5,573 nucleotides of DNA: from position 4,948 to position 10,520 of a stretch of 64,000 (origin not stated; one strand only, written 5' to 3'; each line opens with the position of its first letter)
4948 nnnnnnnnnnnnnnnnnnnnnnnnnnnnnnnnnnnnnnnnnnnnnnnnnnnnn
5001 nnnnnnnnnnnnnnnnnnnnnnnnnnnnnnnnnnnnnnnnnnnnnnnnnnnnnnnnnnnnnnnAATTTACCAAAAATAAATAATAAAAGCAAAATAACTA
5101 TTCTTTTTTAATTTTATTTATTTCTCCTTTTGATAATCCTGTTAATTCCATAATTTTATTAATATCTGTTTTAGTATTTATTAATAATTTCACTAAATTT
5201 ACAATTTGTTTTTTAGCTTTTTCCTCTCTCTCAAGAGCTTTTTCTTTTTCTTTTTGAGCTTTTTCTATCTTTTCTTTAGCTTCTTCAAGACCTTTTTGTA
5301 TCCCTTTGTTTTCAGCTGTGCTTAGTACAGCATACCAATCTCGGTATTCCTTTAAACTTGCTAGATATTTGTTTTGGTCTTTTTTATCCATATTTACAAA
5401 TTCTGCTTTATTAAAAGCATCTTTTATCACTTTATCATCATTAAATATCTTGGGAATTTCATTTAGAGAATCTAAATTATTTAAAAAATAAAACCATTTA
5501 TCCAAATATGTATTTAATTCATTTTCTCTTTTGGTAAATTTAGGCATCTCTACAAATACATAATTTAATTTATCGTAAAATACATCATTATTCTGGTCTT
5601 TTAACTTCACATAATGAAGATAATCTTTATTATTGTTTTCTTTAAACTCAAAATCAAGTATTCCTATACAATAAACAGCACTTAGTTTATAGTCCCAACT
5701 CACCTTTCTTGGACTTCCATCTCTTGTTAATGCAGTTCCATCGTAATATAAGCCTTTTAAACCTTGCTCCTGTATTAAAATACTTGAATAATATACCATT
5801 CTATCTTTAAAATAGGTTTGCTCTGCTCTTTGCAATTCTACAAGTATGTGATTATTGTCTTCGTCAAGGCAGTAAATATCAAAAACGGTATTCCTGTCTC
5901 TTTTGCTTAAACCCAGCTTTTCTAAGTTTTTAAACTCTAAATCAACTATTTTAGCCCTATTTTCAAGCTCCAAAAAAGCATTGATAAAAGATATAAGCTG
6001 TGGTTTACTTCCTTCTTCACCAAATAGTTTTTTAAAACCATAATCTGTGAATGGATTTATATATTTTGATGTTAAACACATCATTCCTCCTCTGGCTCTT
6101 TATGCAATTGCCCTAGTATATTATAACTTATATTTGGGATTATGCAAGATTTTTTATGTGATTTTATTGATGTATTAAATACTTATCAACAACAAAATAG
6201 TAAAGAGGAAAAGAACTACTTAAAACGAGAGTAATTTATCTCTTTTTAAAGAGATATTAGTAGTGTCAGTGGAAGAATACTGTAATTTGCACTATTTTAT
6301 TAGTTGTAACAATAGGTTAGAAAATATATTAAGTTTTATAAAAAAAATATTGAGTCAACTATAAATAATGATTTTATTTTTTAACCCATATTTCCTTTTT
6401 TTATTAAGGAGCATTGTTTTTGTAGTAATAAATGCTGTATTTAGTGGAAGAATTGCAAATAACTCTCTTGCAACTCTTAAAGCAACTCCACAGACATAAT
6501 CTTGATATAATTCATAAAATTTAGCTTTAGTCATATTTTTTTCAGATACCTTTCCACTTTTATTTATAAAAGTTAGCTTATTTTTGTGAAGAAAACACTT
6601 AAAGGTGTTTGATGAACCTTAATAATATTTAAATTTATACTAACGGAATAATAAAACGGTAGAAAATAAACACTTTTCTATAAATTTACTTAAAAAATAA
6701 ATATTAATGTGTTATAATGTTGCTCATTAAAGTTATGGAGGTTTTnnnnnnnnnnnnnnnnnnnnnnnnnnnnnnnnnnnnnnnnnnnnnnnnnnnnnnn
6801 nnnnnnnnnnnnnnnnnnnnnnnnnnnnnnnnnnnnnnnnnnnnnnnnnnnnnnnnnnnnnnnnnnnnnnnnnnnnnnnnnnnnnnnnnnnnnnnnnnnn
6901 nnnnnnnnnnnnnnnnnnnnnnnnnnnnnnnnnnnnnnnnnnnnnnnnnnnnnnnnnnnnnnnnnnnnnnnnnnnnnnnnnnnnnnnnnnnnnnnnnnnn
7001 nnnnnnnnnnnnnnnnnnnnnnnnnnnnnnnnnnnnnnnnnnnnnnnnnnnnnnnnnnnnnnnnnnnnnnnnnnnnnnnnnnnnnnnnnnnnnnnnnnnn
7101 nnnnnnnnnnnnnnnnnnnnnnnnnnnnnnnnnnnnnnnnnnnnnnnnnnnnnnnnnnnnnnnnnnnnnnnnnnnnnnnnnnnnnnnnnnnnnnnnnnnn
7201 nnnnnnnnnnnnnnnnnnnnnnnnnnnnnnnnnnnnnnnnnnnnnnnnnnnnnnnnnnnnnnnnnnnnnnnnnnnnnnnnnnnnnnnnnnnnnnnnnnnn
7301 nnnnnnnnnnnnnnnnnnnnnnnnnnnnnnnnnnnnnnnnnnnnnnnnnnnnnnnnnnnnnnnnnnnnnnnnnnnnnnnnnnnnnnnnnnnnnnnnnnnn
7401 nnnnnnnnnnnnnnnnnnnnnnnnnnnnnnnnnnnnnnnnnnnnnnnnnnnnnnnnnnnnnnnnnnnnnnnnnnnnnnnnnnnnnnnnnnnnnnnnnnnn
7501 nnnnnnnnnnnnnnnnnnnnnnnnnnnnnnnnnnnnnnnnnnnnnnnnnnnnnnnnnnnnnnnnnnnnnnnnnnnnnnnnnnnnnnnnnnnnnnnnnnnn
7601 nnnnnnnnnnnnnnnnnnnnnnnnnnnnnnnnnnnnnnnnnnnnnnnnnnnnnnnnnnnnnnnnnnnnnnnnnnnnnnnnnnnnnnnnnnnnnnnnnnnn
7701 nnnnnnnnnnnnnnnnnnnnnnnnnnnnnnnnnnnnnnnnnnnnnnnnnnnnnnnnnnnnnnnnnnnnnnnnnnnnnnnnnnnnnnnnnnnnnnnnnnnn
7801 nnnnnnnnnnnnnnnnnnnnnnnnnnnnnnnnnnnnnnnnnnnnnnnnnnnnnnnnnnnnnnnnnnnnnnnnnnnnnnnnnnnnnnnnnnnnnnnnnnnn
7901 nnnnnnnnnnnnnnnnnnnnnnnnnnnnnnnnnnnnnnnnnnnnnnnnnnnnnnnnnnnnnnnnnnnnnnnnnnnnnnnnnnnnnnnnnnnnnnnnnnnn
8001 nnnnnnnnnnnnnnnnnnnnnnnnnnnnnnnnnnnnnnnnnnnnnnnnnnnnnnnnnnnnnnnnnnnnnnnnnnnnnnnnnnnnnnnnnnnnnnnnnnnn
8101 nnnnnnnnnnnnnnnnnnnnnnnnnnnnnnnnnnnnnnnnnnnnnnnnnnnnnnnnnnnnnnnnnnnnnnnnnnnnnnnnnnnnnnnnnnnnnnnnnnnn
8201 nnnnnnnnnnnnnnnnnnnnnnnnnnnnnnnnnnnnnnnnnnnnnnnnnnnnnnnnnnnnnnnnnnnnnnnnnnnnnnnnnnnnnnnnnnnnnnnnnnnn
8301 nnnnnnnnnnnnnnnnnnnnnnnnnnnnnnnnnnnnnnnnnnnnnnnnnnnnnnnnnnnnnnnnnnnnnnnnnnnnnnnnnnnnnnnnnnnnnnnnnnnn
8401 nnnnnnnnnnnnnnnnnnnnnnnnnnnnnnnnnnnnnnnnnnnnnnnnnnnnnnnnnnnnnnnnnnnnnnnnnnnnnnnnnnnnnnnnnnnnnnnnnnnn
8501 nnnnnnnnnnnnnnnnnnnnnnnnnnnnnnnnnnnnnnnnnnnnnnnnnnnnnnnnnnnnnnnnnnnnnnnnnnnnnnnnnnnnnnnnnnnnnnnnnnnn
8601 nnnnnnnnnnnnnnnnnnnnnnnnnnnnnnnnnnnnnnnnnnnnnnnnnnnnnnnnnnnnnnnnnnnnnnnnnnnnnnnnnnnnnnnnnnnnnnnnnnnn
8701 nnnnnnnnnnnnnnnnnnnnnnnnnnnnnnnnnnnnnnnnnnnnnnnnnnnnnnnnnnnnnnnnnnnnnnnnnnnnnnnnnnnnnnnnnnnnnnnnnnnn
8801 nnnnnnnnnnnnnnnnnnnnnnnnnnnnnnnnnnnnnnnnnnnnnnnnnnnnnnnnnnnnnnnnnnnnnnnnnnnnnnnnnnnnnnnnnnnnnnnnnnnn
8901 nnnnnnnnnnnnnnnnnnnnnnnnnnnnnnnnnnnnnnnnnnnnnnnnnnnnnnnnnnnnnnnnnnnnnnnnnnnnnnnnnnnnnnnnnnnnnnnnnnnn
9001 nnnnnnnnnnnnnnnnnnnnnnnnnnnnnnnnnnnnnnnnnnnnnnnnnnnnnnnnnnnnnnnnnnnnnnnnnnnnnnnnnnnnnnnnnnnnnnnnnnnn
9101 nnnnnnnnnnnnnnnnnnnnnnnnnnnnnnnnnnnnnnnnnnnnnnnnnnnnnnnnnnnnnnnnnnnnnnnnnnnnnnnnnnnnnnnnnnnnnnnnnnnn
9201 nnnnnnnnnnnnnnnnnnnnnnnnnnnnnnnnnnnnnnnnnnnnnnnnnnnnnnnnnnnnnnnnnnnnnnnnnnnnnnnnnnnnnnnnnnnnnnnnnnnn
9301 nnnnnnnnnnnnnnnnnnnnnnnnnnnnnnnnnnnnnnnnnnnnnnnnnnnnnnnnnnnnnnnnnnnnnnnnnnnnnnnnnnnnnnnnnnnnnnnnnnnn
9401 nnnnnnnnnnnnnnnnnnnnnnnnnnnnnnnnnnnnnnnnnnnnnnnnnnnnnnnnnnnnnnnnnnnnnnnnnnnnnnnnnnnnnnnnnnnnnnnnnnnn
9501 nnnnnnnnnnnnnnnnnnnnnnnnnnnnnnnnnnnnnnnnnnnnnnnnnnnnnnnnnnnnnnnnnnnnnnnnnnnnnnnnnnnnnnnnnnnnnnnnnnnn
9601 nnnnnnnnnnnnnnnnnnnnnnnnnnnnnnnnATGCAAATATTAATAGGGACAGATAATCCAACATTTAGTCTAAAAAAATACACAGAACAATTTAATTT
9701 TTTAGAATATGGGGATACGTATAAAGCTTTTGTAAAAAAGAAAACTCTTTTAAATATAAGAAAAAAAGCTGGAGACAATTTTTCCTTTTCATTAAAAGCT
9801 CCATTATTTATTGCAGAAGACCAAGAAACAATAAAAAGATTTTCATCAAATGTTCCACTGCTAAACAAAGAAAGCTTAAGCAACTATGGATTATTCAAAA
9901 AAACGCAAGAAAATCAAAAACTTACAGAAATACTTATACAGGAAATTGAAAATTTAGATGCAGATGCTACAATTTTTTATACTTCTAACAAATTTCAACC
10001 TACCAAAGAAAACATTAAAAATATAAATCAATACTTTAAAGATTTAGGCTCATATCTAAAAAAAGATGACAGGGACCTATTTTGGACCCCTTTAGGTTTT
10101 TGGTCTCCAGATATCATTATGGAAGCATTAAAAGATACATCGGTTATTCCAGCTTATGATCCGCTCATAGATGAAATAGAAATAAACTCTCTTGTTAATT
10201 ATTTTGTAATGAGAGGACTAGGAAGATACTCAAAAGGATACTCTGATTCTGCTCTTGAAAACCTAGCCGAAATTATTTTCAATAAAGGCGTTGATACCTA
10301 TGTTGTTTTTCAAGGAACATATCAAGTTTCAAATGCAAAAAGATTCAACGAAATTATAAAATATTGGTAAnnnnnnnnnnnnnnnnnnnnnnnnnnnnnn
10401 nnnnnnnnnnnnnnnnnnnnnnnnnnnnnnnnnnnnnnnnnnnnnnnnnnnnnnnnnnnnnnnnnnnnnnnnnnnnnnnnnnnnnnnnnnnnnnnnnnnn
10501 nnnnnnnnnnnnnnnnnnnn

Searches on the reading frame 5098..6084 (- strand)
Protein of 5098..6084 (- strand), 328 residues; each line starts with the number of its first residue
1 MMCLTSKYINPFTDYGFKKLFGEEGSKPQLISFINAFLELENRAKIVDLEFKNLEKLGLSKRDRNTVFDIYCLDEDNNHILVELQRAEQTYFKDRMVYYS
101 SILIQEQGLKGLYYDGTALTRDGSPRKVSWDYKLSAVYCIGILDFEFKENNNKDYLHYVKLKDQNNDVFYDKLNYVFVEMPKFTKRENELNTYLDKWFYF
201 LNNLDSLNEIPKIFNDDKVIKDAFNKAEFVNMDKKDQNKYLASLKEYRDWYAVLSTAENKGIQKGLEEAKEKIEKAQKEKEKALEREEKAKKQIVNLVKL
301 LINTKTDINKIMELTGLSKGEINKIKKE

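Call 21: search_protein_families(library=pfam, proteins=[window:5098-6084:-], max_evalue=0.00001)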
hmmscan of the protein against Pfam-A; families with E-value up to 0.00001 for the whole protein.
window:5098-6084:- (328 aa): 1 family
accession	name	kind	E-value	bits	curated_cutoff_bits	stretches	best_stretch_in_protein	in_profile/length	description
PF12784.13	PDDEXK_2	-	2.7e-60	204.4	27.4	1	11-257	1-229/229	PD-(D/E)XK nuclease family transposase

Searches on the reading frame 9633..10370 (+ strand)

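Call 21: search_protein_families(library=pfam, proteins=[window:9633-10370:+], max_evalue=0.00001)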
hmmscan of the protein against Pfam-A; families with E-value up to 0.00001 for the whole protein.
window:9633-10370:+ (245 aa): 1 family
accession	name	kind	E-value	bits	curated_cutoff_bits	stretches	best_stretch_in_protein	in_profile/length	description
PF01904.24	DUF72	-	8.3e-13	49.3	25.3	1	13-239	10-215/217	Protein of unknown function DUF72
